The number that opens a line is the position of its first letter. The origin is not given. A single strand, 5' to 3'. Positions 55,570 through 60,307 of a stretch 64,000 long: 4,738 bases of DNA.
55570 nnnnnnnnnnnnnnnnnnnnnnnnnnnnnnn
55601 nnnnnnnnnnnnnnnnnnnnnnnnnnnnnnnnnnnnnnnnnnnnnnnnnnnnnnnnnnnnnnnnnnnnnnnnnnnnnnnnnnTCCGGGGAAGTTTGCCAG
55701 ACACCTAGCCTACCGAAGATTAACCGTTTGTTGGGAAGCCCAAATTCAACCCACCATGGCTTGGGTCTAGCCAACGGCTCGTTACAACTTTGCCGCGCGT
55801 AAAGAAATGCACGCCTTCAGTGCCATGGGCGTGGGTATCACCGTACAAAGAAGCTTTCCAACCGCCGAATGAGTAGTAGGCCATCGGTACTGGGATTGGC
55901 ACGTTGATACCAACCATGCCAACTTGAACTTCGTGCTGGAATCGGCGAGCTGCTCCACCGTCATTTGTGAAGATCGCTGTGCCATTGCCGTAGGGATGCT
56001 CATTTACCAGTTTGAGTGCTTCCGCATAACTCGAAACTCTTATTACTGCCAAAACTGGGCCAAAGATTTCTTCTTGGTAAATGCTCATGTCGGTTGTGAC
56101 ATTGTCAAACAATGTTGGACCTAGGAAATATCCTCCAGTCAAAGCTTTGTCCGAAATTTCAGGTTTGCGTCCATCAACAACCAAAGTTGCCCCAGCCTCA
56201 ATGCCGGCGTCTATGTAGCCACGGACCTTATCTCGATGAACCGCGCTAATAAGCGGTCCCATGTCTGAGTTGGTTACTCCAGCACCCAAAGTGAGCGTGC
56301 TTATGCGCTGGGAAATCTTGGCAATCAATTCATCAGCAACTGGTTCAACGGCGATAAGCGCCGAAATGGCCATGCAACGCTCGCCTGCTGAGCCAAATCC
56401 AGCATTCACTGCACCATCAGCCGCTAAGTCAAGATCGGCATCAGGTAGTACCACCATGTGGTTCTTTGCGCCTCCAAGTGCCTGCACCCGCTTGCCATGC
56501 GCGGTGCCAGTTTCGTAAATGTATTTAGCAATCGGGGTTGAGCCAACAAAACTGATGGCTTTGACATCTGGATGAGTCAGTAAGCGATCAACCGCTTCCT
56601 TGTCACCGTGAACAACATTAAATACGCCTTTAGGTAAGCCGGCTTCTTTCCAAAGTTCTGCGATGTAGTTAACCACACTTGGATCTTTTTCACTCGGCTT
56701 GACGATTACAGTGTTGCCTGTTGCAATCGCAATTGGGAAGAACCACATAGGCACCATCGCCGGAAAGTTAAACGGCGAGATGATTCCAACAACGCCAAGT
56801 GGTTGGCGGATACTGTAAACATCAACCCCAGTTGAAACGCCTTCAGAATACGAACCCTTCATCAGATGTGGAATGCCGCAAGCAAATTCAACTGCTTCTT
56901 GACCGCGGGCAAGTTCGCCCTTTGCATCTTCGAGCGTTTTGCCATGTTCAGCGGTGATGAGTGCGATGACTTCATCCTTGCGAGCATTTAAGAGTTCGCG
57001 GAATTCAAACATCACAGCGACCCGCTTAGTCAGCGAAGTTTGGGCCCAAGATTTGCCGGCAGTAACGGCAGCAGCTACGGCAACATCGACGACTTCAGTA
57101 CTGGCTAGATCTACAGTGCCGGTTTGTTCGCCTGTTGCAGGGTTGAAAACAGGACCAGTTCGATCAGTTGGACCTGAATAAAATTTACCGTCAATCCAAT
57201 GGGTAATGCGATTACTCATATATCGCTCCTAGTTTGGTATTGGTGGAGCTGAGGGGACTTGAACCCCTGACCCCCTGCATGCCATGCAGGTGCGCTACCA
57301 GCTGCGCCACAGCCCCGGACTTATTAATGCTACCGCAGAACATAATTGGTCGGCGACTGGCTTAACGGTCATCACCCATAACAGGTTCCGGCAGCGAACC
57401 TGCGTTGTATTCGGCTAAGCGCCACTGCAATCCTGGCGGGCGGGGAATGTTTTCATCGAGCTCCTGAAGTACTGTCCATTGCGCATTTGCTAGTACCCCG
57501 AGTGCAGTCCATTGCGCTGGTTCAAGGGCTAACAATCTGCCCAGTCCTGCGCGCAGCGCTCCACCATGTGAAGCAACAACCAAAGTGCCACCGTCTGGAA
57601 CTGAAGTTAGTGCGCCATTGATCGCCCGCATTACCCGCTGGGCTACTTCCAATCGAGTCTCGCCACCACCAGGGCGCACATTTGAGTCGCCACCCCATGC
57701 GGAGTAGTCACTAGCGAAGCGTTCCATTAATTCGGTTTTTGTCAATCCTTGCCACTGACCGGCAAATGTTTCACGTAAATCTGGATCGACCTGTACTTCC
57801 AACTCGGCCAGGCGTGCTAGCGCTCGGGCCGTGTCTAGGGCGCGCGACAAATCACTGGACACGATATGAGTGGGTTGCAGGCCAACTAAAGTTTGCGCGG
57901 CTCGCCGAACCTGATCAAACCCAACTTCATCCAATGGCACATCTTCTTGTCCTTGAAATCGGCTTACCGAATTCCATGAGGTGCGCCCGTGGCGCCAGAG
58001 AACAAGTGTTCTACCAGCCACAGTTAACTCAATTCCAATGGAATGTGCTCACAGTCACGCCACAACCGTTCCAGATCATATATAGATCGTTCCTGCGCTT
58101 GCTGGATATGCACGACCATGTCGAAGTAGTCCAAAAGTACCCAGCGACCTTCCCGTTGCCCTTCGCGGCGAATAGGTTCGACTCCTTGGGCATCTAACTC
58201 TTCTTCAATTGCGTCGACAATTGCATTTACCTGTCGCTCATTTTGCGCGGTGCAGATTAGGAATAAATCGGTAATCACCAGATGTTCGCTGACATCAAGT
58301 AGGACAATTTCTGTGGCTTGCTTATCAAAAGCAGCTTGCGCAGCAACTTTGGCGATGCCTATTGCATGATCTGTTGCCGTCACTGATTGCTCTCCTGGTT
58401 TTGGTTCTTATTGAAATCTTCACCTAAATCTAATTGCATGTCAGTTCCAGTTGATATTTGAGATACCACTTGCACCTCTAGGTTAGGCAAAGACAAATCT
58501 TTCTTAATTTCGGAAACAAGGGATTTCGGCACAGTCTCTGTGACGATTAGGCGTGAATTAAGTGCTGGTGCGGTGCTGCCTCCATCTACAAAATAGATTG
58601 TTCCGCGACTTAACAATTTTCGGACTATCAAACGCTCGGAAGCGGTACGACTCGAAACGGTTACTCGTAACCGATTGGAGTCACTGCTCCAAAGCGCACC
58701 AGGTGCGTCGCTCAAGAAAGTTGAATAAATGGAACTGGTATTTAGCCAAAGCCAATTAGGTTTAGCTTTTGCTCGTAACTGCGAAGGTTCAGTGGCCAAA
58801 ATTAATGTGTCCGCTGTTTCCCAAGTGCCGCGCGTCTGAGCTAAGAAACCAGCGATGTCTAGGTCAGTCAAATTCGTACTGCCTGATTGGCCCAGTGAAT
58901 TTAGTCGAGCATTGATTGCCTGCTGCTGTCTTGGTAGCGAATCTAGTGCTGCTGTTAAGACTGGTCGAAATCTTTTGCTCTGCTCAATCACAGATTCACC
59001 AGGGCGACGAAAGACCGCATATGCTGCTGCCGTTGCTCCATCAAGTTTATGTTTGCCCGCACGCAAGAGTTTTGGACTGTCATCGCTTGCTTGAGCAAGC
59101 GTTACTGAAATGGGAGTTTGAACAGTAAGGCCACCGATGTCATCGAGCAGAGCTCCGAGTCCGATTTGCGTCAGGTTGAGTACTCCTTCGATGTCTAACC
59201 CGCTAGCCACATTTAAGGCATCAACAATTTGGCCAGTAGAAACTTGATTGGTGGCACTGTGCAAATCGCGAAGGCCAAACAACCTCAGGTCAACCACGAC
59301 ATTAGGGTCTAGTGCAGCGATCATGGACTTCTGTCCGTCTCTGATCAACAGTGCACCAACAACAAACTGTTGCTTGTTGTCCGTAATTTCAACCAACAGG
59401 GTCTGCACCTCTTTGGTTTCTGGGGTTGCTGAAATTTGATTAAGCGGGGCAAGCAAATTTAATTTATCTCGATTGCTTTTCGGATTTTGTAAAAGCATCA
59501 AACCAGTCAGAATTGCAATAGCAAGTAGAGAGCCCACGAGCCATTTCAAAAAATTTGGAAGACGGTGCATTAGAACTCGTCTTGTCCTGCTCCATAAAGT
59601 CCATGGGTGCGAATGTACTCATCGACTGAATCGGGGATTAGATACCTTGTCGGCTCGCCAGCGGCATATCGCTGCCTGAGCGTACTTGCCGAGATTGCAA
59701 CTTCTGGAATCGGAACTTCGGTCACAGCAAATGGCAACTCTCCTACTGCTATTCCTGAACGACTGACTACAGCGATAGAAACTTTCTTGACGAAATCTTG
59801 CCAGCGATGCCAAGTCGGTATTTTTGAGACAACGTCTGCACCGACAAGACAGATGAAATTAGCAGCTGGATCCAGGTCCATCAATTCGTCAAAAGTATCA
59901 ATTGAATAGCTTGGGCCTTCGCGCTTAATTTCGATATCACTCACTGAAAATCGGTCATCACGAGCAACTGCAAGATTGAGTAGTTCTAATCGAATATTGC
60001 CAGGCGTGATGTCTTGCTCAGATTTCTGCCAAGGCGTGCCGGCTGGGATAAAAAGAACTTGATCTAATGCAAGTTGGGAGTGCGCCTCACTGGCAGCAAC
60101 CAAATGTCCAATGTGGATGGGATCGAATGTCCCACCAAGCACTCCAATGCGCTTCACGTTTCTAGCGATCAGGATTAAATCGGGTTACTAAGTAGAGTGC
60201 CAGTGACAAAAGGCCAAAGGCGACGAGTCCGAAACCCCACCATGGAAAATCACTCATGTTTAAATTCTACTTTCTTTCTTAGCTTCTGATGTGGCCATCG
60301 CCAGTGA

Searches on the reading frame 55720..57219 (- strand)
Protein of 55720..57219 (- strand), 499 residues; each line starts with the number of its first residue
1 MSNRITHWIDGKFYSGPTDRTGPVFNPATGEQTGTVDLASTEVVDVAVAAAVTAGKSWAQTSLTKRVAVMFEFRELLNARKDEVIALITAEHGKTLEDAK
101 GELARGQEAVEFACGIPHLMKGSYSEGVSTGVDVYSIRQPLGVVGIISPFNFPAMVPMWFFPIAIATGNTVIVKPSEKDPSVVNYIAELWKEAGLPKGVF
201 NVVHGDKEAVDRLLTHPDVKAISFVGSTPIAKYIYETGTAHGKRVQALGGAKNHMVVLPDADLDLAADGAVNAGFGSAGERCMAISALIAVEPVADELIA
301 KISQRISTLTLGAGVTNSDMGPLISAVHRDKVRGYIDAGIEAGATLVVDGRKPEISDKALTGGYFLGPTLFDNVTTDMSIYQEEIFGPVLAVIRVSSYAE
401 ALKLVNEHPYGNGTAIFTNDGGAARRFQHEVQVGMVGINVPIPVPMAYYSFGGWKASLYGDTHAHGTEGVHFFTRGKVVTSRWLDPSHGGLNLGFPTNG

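Call 91: search_protein_families(library=pfam, proteins=[window:55720-57219:-], max_evalue=0.00001)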
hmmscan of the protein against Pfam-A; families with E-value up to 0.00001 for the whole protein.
window:55720-57219:- (499 aa): 1 family
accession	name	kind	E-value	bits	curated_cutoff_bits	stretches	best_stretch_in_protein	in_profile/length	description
PF00171.27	Aldedh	-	1.1e-143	479.6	23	1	20-479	7-461/461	Aldehyde dehydrogenase family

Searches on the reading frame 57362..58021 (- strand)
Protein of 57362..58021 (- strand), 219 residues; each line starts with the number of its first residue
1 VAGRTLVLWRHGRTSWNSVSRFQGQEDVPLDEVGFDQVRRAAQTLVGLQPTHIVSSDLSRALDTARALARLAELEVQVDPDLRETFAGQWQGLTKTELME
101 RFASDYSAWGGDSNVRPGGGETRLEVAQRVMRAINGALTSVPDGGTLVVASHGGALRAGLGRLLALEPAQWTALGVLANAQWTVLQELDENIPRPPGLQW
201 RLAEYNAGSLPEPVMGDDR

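Call 101: search_protein_families(library=pfam, proteins=[window:57362-58021:-], max_evalue=0.0001)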
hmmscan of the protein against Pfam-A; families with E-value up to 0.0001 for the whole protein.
window:57362-58021:- (219 aa): 1 family
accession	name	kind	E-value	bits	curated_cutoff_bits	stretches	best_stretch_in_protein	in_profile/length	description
PF00300.27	His_Phos_1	-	5.3e-50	170.2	21.7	1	6-186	1-180/194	Histidine phosphatase superfamily (branch 1)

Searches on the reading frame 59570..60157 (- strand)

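Call 101: search_protein_families(library=pfam, proteins=[window:59570-60157:-], max_evalue=0.0001)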
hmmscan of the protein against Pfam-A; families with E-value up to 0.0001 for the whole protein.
window:59570-60157:- (195 aa): 1 family
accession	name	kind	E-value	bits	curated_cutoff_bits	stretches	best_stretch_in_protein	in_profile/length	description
PF01467.32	CTP_transf_like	-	4.1e-23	82.5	21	1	6-163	1-133/133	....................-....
